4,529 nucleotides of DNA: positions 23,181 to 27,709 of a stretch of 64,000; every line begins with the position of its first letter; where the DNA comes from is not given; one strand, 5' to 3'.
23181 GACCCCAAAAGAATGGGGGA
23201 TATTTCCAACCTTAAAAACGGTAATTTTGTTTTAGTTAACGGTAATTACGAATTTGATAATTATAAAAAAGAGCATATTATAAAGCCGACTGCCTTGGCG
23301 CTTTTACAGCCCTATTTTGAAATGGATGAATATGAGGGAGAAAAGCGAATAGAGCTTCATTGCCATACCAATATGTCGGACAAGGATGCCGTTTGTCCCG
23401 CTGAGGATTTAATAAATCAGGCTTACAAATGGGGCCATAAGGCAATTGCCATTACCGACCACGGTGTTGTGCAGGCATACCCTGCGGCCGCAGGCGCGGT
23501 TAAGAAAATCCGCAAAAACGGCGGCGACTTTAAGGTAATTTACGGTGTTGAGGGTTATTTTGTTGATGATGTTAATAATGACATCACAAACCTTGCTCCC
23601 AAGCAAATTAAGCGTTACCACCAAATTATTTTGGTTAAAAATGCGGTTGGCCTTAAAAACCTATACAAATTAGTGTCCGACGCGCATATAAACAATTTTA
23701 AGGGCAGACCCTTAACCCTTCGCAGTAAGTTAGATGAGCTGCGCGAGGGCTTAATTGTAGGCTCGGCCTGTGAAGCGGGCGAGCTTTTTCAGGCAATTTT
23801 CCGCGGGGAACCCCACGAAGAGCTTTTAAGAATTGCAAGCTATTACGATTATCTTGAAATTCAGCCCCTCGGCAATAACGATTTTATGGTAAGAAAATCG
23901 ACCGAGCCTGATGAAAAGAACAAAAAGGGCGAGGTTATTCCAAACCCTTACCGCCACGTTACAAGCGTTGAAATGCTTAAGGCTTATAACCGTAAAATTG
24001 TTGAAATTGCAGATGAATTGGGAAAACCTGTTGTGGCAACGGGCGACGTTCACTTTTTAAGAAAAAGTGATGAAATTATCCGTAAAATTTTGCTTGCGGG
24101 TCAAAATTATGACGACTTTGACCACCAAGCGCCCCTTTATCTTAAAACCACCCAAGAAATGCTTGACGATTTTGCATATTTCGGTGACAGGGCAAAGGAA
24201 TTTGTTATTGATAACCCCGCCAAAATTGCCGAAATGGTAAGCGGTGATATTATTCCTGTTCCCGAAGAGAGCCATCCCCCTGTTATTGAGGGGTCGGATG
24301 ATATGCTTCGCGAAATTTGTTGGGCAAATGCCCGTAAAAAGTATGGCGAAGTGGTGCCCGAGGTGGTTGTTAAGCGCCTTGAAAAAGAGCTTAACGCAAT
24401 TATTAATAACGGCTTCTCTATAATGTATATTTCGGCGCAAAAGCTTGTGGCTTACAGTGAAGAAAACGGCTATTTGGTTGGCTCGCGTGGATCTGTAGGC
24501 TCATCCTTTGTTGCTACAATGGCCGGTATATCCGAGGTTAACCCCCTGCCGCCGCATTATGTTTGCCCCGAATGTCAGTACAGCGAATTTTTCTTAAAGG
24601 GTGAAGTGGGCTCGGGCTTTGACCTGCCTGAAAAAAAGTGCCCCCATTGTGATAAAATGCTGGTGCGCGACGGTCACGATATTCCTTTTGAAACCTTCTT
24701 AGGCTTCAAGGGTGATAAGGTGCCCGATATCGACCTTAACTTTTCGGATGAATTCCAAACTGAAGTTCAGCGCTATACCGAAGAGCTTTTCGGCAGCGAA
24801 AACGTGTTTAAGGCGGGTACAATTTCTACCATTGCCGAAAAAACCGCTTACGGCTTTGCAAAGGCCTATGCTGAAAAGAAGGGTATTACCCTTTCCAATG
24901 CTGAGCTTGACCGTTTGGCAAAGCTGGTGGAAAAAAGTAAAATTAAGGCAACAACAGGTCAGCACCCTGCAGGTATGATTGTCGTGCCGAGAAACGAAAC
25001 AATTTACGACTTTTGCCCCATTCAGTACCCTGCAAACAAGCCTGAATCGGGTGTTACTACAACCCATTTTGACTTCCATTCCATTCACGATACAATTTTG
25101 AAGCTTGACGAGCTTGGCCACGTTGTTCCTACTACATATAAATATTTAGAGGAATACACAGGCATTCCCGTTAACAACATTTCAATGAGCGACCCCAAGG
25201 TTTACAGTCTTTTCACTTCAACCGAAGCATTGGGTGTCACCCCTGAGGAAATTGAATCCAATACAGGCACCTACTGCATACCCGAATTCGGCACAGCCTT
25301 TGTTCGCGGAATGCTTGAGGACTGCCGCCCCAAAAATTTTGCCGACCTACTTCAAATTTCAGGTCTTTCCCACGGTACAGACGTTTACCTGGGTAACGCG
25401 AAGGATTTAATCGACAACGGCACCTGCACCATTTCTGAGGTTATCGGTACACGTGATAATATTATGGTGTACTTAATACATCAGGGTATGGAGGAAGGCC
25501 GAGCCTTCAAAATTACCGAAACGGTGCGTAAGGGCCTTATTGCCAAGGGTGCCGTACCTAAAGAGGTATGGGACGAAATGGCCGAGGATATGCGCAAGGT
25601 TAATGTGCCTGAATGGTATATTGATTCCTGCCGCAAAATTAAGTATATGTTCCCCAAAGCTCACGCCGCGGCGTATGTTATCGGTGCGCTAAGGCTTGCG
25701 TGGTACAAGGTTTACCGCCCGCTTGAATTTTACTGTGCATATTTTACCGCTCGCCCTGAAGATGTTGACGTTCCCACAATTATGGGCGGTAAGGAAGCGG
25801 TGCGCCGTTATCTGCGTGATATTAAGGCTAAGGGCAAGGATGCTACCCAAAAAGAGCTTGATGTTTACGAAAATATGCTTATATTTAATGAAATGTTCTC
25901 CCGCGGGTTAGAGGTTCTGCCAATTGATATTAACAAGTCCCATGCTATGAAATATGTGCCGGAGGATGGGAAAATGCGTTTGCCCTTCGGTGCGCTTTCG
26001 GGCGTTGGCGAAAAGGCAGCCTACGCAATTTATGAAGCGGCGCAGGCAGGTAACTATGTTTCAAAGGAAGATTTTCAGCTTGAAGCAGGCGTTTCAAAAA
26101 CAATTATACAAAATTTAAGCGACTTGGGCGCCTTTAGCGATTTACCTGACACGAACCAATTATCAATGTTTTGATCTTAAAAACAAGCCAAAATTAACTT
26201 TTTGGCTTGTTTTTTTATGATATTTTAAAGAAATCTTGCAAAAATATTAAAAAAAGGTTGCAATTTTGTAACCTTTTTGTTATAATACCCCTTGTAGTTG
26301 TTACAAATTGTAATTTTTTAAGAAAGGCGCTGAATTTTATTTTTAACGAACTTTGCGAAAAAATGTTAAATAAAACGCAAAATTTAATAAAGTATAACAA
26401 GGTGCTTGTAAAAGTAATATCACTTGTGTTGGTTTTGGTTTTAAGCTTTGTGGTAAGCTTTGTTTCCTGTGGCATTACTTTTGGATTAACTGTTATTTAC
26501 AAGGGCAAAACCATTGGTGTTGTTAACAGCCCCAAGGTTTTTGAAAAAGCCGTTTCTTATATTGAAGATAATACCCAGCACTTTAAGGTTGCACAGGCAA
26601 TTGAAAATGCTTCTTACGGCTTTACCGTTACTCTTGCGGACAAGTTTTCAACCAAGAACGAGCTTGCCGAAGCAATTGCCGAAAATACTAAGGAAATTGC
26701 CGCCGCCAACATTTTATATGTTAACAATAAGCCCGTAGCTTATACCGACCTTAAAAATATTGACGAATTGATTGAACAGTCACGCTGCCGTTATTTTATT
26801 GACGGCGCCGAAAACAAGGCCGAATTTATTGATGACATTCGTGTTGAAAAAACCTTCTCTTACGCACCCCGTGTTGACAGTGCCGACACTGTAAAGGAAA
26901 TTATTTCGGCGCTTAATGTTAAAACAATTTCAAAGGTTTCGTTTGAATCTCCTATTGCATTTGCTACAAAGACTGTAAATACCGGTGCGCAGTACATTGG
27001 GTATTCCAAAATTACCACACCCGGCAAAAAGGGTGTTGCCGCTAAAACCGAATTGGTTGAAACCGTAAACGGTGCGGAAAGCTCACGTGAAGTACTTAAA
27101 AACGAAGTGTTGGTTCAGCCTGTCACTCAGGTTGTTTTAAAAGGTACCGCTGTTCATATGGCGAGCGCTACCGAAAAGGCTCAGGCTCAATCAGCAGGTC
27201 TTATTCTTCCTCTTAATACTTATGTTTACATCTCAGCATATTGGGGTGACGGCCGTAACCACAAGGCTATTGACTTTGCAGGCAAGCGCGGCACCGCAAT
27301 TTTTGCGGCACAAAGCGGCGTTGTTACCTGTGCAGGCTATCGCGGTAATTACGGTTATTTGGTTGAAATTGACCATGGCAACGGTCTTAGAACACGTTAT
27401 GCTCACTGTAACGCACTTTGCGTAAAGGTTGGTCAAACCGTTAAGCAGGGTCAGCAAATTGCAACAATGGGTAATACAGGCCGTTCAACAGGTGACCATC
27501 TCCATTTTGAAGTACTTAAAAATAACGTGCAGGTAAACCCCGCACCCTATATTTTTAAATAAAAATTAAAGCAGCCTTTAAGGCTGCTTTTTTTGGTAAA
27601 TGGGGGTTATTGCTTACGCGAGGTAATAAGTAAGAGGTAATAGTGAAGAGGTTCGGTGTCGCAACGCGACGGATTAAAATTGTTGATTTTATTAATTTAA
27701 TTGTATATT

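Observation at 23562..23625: PolC replicase without its inserted 3'-5' proofreading exonuclease domain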

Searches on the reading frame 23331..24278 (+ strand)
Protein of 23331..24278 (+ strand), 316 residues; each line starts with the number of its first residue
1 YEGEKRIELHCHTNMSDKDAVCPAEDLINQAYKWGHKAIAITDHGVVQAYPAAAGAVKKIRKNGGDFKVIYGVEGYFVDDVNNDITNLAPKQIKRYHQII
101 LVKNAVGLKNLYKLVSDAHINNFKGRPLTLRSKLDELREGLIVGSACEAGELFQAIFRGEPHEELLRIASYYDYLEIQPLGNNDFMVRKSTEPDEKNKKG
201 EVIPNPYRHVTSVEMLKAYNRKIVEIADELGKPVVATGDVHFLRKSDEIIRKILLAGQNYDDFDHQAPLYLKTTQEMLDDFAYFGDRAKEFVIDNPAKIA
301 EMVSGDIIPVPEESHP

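Call 32: search_solved_structures(query=window:23331-24278:+, show_alignments=5, max_evalue=0.001)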
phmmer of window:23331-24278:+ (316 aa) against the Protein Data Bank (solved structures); distinct sequences matched with E-value up to 0.001: 13.
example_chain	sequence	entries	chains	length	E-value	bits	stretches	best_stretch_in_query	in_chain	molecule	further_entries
3f2b_A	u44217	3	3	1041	1.4e-60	208.5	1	2-314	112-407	DNA-directed DNA polymerase III alpha chain | GEOBACILLUS KAUSTOPHILUS DNA POLC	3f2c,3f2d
9qpc_A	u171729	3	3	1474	1.9e-54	188.4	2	89-314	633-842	DNA polymerase III PolC-type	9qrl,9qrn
2hpi_A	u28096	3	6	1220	1.4e-11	47.5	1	7-158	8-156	DNA polymerase III alpha subunit | DNA polymerase III subunit alpha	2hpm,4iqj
4jom_A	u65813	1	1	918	5.8e-11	45.5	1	6-161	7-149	DNA polymerase III subunit alpha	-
3e0d_A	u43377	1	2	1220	3.5e-10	42.9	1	7-158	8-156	DNA polymerase III subunit alpha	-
4gx8_A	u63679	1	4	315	3.3e-09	39.7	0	7-161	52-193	DNA polymerase III subunit epsilon,DNA polymerase III subunit alpha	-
4gx9_A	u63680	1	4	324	3.7e-09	39.6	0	7-161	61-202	DNA polymerase III subunit epsilon,DNA polymerase III subunit alpha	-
2hnh_A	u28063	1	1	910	6.4e-08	35.5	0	7-161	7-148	DNA polymerase III alpha subunit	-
2hqa_A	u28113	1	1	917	6.5e-08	35.5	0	7-161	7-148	DNA polymerase III alpha subunit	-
5m1s_A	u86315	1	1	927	6.7e-08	35.4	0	7-161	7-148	DNA polymerase III subunit alpha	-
5fku_A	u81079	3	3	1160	1.4e-07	34.4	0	7-161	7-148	DNA POLYMERASE III SUBUNIT ALPHA | DNA POLYMERASE III ALPHA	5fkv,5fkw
5lew_A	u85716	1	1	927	7.1e-07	32.1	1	5-171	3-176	DNA polymerase III subunit alpha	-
7pu7_A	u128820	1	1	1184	1.1e-06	31.5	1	3-171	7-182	DNA polymerase III subunit alpha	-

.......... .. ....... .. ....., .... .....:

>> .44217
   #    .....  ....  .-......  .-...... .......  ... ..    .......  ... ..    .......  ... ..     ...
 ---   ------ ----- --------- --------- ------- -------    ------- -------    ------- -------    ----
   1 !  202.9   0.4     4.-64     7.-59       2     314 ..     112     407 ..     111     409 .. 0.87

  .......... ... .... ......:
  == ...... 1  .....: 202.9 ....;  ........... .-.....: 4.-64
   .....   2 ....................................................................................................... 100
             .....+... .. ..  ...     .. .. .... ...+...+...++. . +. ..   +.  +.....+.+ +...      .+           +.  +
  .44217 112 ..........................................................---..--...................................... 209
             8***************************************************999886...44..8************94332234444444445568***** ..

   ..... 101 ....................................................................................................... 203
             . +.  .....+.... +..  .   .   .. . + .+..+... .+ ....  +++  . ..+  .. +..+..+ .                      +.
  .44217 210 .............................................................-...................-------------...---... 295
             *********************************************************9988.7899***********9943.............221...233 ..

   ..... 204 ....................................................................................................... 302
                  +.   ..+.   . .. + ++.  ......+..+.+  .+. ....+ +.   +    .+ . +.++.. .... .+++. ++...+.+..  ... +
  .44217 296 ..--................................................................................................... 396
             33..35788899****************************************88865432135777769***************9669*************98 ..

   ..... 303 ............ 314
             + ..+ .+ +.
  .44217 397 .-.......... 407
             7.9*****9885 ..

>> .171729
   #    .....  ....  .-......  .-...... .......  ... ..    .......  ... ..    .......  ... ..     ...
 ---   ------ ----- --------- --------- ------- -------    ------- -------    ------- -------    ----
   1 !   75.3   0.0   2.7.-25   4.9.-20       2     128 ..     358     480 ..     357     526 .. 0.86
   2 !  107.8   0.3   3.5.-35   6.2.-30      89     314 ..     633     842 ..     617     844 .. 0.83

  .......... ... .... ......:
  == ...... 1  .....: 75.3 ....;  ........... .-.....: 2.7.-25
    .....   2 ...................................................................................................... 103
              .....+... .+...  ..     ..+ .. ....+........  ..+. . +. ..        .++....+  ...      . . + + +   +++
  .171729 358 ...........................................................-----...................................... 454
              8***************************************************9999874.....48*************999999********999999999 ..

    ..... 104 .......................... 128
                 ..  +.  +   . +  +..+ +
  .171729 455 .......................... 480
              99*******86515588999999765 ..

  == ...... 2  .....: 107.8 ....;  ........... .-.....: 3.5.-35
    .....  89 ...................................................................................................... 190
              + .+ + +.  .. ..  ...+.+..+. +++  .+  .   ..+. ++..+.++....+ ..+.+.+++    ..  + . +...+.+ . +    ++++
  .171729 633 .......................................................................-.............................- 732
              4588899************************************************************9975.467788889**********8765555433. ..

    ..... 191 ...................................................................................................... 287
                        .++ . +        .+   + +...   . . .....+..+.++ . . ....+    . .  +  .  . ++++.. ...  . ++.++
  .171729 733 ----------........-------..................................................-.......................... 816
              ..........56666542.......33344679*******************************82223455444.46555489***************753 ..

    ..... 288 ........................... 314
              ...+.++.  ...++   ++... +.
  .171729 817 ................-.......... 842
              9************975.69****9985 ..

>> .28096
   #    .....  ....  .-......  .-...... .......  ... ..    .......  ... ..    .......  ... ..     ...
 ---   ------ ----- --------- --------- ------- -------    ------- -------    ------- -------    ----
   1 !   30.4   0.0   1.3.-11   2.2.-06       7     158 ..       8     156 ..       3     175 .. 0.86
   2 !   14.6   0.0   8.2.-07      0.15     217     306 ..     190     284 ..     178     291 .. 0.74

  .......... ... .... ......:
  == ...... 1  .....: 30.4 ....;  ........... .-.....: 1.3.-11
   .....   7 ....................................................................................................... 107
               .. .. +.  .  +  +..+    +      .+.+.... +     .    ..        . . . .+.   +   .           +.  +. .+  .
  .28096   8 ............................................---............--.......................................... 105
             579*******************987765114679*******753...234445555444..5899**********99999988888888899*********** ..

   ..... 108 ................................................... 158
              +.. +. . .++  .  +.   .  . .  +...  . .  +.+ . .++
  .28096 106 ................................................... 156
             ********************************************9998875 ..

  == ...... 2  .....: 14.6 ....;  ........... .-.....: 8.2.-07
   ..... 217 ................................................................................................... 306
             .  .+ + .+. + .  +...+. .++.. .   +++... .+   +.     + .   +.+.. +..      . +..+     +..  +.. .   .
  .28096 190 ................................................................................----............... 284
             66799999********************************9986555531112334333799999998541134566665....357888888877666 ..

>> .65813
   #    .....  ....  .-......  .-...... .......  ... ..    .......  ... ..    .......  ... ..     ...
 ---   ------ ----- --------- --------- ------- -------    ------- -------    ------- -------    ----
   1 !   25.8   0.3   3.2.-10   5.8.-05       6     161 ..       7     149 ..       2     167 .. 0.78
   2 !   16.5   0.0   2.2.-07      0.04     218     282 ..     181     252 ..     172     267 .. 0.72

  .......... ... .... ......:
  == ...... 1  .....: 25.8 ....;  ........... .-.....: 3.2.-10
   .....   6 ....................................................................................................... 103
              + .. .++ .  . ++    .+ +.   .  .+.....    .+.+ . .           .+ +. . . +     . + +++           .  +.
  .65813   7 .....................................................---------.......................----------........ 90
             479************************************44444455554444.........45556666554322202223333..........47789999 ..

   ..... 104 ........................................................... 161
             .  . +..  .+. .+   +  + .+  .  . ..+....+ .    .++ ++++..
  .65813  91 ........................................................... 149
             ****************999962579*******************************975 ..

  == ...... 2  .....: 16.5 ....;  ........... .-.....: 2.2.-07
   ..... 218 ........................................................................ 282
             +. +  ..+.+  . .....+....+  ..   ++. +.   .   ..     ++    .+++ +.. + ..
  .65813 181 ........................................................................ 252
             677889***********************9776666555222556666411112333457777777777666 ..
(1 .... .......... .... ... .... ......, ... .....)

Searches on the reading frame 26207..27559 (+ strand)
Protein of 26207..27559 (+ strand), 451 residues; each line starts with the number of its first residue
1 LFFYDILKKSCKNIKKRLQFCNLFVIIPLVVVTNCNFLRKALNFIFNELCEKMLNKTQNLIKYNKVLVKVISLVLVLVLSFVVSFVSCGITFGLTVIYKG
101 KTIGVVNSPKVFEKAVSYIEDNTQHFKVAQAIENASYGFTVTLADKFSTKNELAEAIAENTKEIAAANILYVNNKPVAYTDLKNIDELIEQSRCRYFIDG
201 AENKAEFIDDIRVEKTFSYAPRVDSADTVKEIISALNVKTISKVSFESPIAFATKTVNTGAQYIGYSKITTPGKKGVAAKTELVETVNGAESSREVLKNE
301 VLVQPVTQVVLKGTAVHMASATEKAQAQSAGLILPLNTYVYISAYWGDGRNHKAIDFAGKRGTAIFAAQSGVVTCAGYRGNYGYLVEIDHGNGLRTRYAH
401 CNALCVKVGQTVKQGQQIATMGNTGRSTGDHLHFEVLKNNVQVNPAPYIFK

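Call 19: search_protein_families(library=pfam, proteins=[window:26207-27559:+], max_evalue=0.001)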
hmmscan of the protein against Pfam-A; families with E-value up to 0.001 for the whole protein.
window:26207-27559:+ (451 aa): 2 families
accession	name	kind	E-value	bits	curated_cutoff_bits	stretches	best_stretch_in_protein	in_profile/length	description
PF01551.29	Peptidase_M23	-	7.9e-35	119.4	28.7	1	351-445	2-96/96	Peptidase family M23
PF07501.17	G5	-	2.8e-17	63.1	23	1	243-314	3-74/75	G5 domain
